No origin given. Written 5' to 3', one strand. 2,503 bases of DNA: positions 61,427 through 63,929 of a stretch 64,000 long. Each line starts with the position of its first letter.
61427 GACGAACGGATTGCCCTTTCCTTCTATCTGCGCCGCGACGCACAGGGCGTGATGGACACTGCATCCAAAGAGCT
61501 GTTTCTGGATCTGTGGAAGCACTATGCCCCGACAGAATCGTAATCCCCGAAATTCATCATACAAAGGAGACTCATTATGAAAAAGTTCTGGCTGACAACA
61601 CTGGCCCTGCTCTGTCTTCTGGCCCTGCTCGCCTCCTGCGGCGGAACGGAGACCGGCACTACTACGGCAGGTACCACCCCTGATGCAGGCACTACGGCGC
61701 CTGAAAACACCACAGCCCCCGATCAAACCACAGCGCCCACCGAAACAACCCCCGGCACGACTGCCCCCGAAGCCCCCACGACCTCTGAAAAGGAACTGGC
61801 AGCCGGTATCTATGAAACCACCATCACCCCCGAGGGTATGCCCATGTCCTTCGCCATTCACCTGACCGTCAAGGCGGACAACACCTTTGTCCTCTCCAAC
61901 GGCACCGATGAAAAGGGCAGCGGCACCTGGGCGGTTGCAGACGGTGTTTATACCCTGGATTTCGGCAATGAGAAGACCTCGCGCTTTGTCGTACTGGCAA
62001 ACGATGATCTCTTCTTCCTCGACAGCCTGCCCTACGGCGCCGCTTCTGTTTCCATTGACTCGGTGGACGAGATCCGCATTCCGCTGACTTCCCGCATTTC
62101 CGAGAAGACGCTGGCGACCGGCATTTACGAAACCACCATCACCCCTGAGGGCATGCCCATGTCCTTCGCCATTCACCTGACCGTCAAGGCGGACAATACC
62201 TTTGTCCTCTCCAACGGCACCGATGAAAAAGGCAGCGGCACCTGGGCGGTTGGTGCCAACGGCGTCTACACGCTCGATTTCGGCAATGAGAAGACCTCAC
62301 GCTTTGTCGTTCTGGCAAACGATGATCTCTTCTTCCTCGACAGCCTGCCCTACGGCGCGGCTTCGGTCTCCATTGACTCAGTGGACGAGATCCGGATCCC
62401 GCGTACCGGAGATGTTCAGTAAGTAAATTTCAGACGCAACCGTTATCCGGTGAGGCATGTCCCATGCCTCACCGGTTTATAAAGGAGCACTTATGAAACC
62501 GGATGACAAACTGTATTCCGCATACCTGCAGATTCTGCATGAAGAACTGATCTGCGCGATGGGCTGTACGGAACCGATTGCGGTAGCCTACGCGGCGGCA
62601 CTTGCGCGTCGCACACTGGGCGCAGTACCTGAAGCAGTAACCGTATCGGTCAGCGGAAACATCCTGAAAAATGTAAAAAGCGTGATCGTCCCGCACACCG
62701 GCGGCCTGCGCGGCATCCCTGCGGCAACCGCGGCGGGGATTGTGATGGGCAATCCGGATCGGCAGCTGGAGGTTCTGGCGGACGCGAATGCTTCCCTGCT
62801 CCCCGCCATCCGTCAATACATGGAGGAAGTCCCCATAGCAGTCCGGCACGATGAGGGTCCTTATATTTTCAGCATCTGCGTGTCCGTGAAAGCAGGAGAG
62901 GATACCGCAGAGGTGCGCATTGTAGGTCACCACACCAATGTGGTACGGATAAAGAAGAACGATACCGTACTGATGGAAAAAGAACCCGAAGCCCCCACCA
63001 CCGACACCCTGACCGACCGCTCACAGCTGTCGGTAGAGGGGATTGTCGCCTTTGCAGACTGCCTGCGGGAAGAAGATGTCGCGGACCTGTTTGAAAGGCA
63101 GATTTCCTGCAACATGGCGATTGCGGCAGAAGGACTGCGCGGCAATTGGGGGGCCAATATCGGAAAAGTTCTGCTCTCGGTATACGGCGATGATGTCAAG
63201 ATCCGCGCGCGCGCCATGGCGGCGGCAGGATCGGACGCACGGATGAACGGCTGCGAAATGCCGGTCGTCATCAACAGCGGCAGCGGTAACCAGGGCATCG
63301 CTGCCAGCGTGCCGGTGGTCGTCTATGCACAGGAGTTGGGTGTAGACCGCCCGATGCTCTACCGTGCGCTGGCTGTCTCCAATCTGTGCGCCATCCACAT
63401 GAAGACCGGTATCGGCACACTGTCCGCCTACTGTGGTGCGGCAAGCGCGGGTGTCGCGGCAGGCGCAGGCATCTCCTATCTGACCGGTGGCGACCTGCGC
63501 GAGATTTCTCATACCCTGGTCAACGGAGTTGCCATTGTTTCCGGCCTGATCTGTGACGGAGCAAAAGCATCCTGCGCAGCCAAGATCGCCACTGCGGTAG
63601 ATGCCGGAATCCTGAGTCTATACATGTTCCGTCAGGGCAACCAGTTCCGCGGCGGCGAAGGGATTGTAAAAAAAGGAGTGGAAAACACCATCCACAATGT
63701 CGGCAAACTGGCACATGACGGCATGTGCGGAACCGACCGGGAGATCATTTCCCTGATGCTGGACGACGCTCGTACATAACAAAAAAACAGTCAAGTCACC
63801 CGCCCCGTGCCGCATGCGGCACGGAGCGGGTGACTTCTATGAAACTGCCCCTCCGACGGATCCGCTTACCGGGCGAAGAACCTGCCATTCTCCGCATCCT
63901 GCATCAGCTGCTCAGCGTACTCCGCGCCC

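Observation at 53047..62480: Nine-gene operon: family-5 ABC importer bracketed by lipocalin-like lipoproteins and a Cys-rich/ChuX-like protein, a candidate tetrapyrrole or metal-chelate acquisition system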

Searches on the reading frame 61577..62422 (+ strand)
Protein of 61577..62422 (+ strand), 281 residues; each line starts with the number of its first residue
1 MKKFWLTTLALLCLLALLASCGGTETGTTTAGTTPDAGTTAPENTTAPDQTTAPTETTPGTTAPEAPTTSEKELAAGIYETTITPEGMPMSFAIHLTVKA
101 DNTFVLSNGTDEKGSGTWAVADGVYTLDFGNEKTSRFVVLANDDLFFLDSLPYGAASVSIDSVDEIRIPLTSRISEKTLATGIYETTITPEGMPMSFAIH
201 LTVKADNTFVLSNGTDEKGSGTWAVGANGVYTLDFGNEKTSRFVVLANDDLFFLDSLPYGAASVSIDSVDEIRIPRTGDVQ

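Call 3: search_protein_families(library=pfam, proteins=[window:61577-62422:+], max_evalue=0.1)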
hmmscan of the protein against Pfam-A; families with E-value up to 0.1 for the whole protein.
window:61577-62422:+ (281 aa): 5 families
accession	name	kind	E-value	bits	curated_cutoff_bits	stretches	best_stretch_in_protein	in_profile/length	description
PF04170.18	NlpE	-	7.5e-06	27.1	22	0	94-150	15-78/86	NlpE N-terminal domain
PF21827.1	New_glue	-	0.0045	17.1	31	1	1-72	1-71/94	New glue protein family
PF13648.12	Lipocalin_4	-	0.0061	17.9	22.4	0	96-139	28-79/89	Lipocalin-like domain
PF16241.10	DUF4900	-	0.012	16.3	29.4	0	216-248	12-44/89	Domain of unknown function (DUF4900)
PF00701.28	DHDPS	-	0.031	13.5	22.1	0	199-232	171-204/289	Dihydrodipicolinate synthetase family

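Call 4: search_protein_families(library=ncbifam, proteins=[window:61577-62422:+], max_evalue=0.1)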
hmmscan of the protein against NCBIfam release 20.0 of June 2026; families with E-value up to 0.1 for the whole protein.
window:61577-62422:+ (281 aa): 4 families
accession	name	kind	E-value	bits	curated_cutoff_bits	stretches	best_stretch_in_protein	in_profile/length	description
TIGR01174.1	ftsA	equivalog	0.00038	19.6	175.85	0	122-171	196-244/371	cell division protein FtsA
NF047631.1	SodCMycob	equivalog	0.012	15.1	230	1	6-58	11-63/236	superoxide dismutase[Cu-Zn]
NF041057.1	Rcas_1661_fam_Se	equivalog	0.027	14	190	1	11-86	2-79/247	Rcas_1661 family thioredoxin-like (seleno)lipoprotein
NF033162.1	lipo_LipL21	equivalog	0.037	13.9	200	1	13-65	9-61/191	lipoprotein LipL21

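Call 22: find_homologous_proteins(query=window:61577-62422:+, max_evalue=0.001)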
Query window:61577-62422:+ (281 aa): 1 proteins with E <= 0.001 among 8000 candidates.
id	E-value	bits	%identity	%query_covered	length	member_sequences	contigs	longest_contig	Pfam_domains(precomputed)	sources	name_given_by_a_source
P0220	1.6e-178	610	100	100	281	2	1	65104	PF04170.19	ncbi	-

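Call 25: find_encoding_contigs(protein=P0220, flank=2000, max_places=1)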
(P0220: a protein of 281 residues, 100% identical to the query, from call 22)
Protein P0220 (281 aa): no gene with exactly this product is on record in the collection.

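Call 69: search_protein_families(library=pfam, alignment_id=A4, max_evalue=0.1)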
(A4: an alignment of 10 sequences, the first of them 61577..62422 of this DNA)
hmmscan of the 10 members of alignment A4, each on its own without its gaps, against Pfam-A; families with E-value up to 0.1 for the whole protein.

A. member 1, window:61577-62422:+ (281 aa): 5 families
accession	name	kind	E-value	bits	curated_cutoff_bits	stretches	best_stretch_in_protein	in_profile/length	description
PF04170.18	NlpE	-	7.5e-06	27.1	22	0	94-150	15-78/86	NlpE N-terminal domain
PF21827.1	New_glue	-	0.0045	17.1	31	1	1-72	1-71/94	New glue protein family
PF13648.12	Lipocalin_4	-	0.0061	17.9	22.4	0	96-139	28-79/89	Lipocalin-like domain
PF16241.10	DUF4900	-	0.012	16.3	29.4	0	216-248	12-44/89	Domain of unknown function (DUF4900)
PF00701.28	DHDPS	-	0.031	13.5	22.1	0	199-232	171-204/289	Dihydrodipicolinate synthetase family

B. families by the number of members that match (of 10 scanned): 15 families
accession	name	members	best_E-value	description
PF13648.12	Lipocalin_4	9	4.7e-08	Lipocalin-like domain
PF04170.18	NlpE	4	7.5e-06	NlpE N-terminal domain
PF16395.11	DUF5004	3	0.0064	Domain of unknown function (DUF5004)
PF21827.1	New_glue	2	0.0045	New glue protein family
PF17026.10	zf-RRPl_C4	1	0.0017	Putative ribonucleoprotein zinc-finger pf C4 type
PF16339.10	DUF4969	1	0.0053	Domain of unknown function (DUF4969)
PF16241.10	DUF4900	1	0.012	Domain of unknown function (DUF4900)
PF25784.1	BigA_N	1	0.025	BigA and YdbA N-terminal beta barrel domain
PF18054.6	CEL_III_C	1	0.025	CEL-III C-terminal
PF00701.28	DHDPS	1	0.031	Dihydrodipicolinate synthetase family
PF07517.20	SecA_DEAD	1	0.037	SecA DEAD-like domain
PF11766.14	Candida_ALS_N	1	0.051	Agglutinin-like protein, N-terminal domain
PF00624.23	Flocculin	1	0.054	Flocculin repeat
PF05702.16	Herpes_UL49_5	1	0.083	Herpesvirus UL49.5 envelope/tegument protein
PF23597.1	KIAA0319_N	1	0.088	Dyslexia-associated protein KIAA0319 N-terminal domain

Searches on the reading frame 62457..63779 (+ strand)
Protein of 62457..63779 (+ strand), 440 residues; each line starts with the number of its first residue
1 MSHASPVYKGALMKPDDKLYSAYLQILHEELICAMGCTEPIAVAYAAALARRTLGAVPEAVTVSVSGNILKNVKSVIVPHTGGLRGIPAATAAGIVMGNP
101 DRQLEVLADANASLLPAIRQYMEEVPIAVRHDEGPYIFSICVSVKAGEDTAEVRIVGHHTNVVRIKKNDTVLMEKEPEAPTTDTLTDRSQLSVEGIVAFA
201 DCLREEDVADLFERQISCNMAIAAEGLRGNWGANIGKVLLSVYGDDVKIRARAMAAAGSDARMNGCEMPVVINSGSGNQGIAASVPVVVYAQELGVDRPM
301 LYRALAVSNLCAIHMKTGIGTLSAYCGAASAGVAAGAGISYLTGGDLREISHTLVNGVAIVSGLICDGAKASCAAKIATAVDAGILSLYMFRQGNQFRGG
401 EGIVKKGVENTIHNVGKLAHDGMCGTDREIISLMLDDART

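Call 3: search_protein_families(library=pfam, proteins=[window:62457-63779:+], max_evalue=0.1)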
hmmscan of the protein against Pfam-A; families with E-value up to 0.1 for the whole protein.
window:62457-63779:+ (440 aa): 1 family
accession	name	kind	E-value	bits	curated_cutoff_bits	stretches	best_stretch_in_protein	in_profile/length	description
PF03313.21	SDH_alpha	-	1.3e-59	202.4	26.4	1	200-431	23-259/260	Serine dehydratase alpha chain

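Call 4: search_protein_families(library=ncbifam, proteins=[window:62457-63779:+], max_evalue=0.1)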
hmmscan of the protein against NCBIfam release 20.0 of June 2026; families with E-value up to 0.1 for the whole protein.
window:62457-63779:+ (440 aa): 0 families
